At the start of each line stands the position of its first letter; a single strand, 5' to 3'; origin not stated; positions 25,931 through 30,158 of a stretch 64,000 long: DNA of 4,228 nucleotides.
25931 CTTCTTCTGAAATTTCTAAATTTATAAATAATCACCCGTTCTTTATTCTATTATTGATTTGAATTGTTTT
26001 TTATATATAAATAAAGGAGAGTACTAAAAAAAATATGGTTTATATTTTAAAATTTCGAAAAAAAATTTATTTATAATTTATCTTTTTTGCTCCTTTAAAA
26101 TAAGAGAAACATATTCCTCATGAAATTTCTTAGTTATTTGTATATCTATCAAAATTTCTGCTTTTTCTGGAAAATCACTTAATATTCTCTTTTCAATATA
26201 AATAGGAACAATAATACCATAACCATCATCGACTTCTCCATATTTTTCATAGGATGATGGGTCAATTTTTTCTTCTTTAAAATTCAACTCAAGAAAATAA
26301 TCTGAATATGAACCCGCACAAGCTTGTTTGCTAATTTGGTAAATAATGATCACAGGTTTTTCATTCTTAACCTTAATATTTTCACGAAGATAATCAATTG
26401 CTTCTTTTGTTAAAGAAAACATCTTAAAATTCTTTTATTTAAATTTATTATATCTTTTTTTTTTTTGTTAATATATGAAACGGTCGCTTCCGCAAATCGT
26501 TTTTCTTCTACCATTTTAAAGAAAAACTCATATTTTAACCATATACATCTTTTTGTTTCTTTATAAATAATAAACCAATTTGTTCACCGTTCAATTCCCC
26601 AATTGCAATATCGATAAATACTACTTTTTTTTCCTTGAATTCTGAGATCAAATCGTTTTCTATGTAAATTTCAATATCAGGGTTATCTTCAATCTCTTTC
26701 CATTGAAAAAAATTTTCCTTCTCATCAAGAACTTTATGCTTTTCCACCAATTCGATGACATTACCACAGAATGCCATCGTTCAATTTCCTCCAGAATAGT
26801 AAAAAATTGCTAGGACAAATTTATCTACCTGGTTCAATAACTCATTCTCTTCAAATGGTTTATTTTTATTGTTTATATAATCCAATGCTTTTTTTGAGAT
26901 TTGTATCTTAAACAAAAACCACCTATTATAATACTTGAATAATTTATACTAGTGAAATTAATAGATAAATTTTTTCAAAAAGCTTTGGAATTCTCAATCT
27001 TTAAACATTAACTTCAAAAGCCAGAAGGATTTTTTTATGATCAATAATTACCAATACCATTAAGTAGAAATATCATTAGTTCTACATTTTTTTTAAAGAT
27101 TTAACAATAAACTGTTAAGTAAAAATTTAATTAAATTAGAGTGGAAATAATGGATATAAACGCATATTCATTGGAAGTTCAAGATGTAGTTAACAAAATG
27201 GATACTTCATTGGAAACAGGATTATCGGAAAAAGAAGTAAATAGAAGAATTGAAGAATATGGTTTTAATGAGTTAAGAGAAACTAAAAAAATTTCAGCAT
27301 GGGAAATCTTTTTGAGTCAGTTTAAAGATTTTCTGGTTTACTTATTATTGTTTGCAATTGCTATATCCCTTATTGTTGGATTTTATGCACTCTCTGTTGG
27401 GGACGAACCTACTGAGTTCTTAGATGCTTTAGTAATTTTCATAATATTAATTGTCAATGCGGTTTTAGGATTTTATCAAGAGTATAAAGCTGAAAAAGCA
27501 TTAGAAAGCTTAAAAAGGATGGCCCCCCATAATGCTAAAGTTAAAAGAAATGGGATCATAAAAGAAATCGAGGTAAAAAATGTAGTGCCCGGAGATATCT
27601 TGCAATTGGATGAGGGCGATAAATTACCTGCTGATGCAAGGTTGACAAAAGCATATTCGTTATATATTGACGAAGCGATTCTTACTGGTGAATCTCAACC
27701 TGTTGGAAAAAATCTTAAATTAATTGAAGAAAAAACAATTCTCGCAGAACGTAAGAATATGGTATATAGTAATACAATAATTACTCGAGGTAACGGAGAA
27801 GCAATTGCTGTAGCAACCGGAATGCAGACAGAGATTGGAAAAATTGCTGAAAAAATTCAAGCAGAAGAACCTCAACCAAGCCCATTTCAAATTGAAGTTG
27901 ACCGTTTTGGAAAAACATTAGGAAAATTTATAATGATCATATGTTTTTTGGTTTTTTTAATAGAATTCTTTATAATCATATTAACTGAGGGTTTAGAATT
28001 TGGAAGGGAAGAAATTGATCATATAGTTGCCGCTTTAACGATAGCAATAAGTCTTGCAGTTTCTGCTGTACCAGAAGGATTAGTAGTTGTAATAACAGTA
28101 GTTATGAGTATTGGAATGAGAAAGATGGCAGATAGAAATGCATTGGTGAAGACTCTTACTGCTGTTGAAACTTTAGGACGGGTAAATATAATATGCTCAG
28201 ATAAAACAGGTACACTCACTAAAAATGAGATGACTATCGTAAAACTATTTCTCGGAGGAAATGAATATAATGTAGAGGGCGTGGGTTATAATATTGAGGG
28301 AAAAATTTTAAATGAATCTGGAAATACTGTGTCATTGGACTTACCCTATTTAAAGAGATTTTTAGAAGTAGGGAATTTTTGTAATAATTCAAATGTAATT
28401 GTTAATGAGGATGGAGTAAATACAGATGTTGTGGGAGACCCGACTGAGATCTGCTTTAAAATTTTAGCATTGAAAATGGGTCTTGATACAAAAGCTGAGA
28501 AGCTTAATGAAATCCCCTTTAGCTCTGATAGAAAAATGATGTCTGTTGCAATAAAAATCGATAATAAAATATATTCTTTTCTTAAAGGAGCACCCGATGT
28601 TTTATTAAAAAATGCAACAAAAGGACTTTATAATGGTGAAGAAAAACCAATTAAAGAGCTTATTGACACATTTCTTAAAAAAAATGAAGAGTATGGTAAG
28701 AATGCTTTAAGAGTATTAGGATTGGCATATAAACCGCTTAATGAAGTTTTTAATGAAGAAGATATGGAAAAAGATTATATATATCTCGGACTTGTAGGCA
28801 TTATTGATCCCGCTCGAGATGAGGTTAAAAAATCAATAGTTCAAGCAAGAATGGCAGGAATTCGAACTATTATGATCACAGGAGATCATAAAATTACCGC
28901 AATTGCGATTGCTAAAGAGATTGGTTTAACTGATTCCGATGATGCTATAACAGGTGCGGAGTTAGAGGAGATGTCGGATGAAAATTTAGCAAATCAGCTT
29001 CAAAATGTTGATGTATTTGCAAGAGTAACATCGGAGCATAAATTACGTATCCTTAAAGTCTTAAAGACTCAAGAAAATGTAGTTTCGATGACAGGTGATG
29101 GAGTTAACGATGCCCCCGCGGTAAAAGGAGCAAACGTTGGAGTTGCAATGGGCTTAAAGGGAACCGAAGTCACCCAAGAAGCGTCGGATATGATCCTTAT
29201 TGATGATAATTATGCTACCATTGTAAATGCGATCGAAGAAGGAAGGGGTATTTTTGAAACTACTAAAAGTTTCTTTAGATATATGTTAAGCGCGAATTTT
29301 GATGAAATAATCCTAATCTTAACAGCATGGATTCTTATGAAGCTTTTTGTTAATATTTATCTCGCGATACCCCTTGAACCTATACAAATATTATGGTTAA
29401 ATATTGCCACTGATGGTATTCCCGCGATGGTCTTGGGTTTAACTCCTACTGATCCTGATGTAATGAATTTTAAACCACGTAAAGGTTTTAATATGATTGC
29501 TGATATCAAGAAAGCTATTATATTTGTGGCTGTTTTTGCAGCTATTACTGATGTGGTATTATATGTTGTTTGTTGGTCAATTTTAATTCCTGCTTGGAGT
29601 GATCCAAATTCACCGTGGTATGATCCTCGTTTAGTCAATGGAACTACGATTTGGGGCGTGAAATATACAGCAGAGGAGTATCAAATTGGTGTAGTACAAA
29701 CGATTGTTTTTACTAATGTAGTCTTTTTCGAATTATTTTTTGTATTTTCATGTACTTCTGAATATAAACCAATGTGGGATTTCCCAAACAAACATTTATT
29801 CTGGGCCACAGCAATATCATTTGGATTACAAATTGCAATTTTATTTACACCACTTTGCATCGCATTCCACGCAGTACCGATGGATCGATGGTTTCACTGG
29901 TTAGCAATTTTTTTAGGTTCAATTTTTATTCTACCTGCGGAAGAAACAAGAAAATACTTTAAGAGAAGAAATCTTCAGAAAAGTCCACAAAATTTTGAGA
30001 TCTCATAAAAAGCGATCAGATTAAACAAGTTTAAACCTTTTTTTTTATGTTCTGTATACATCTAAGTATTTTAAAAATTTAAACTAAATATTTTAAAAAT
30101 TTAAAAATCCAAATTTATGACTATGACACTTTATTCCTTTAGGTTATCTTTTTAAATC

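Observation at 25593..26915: Three tandem HesB/IscA-like paralogs: two carry an in-frame TGA exactly where the third has Cys (candidate selenoprotein genes split or missed by the ORF track)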

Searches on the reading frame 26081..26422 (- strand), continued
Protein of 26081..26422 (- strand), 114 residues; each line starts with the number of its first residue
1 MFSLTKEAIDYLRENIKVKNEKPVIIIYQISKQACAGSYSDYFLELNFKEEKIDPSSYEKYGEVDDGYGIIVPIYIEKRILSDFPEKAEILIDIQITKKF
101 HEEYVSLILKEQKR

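Call 78: list_cluster_members(proteins=[P0001, P0013])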
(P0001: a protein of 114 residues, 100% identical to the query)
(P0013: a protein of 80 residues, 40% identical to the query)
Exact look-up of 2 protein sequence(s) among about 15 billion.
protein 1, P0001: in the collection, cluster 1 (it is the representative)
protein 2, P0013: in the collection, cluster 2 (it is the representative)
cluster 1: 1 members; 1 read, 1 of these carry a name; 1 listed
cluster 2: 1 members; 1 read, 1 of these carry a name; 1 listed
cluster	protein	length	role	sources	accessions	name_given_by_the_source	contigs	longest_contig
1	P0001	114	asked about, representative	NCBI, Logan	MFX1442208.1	MAG: hypothetical protein ACFFHV_02235 [Promethearchaeota archaeon]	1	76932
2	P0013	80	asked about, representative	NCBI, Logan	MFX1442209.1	MAG: hypothetical protein ACFFHV_02240 [Promethearchaeota archaeon]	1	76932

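Call 97: predict_structure(alignment_id=A8)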
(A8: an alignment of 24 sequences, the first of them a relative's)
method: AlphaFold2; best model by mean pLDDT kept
length: 122 residues; sequences in the alignment: 24
mean_pLDDT: 86.1   pTM: 0.79
mean pLDDT of the five models: 86.1, 85.2, 84.2, 82.7, 82.3
residues with pLDDT >= 90: 68; 70-90: 38; 50-70: 12; < 50: 4
segments of 3 or more residues with pLDDT < 50: 119-122
pLDDT, mean of each block of 10 residues (from residue 1): 90 91 76 93 90 90 84 76 91 90 92 77 41
secondary structure, 60 per line:
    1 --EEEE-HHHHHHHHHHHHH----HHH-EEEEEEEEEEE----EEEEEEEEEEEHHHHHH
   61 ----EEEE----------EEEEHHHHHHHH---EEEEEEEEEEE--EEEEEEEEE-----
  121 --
elements in order: E3-6 H8-20 E29-39 E44-54 H55-60 E65-68 E79-82 H83-90 E94-104 E107-115

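Call 99: fold_search(model_id=the predicted structure, library=pdb)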
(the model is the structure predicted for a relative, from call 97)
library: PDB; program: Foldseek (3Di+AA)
matches with E <= 10: 242; with E <= 0.001: 0
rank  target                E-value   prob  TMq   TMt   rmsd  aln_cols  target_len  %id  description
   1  2d2a_A                1.5e-03  1.00  0.45  0.48   5.3       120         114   12  Crystal Structure of Escherichia coli SufA Involved in Biosynthesis of Iron-sulfur Clusters (released 2005-12-13)
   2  9e77_F                4.9e-01  0.08  0.19  0.12  15.0       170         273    8  Cryo-EM structure of CSN-N8 in complex with CSN5i-3 (released 2025-12-03)
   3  9e5z_F                4.9e-01  0.08  0.19  0.11  16.5       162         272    9  Cryo-EM structure of COP9 signalosome (released 2025-12-03)
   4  5v5f_A                8.4e-01  0.03  0.14  0.09  13.4       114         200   10  Crystal structure of RICE1 (PNT2) (released 2017-09-13)
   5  9z32_A                1.1e+00  0.06  0.17  0.10  12.4       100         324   11  The structure of short splice variant (Q9UBL9-2) of human P2X2 receptor channel in lipid nanodiscs with Mg-ATP (released 2026-03-18)
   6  1wn9                  1.1e+00  0.04  0.16  0.16  12.8       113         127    3  Crystal structure of the hypothetical protein TT1805 from Thermus thermophillus HB8 (released 2005-01-28)
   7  5u2h_A                1.3e+00  0.09  0.21  0.11  12.6        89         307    9  Crystal structure of the ATP-gated P2X7 ion channel bound to ATP and allosteric antagonist A804598 (released 2017-01-04)
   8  8w0p_A                1.3e+00  0.07  0.21  0.05  14.8       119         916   13  BsaXI -- Type IIB R-M system (released 2024-10-30)
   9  2oaa_B                1.4e+00  0.04  0.17  0.10  16.8       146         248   10  Restriction endonuclease MvaI-cognate DNA substrate complex (released 2007-02-20)
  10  1q1o_MODEL_1_A        1.4e+00  0.06  0.16  0.18  10.4        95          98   18  Solution Structure of the PB1 Domain of Cdc24p (Long Form) (released 2003-10-14)
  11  4dam_A                1.4e+00  0.04  0.17  0.18  12.1       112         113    9  Crystal structure of small single-stranded DNA-binding protein from Streptomyces coelicolor (released 2013-01-16)
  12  2oaa_A                1.5e+00  0.04  0.18  0.10  16.9       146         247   10  Restriction endonuclease MvaI-cognate DNA substrate complex (released 2007-02-20)
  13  4is4_I                1.5e+00  0.03  0.15  0.09  14.3        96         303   11  The glutamine synthetase from the dicotyledonous plant M. truncatula is a decamer (released 2014-04-09)
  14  9e3n_A                1.6e+00  0.05  0.20  0.07  11.8        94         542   16  Cryo-EM structure of the human P2X7 receptor in the ATP-bound open state (released 2025-09-24)
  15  3ddc_B                1.7e+00  0.06  0.21  0.20   9.6       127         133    9  Crystal Structure of NORE1A in Complex with RAS (released 2008-07-15)
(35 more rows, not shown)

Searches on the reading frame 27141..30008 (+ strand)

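Call 71: search_protein_families(library=pfam, max_evalue=0.01, proteins=[window:27141-30008:+])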
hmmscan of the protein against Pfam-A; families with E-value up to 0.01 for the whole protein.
window:27141-30008:+ (955 aa): 5 families
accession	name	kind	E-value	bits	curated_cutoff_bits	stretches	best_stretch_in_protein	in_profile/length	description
PF00122.25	E1-E2_ATPase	-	3.2e-51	173.8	28.1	1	127-331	2-180/181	E1-E2 ATPase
PF00689.26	Cation_ATPase_C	-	1.6e-32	113.1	27.3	1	743-940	2-175/175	Cation transporting ATPase, C-terminus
PF00690.31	Cation_ATPase_N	-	3.4e-22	78.3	20.4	1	9-76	2-69/69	Cation transporter/ATPase, N-terminus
PF13246.12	Cation_ATPase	-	9.5e-17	61.2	21.7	1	413-494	2-90/91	Cation transport ATPase (P-type)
PF00702.32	Hydrolase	-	6.9e-14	53.1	26.4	1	512-664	55-190/191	haloacid dehalogenase-like hydrolase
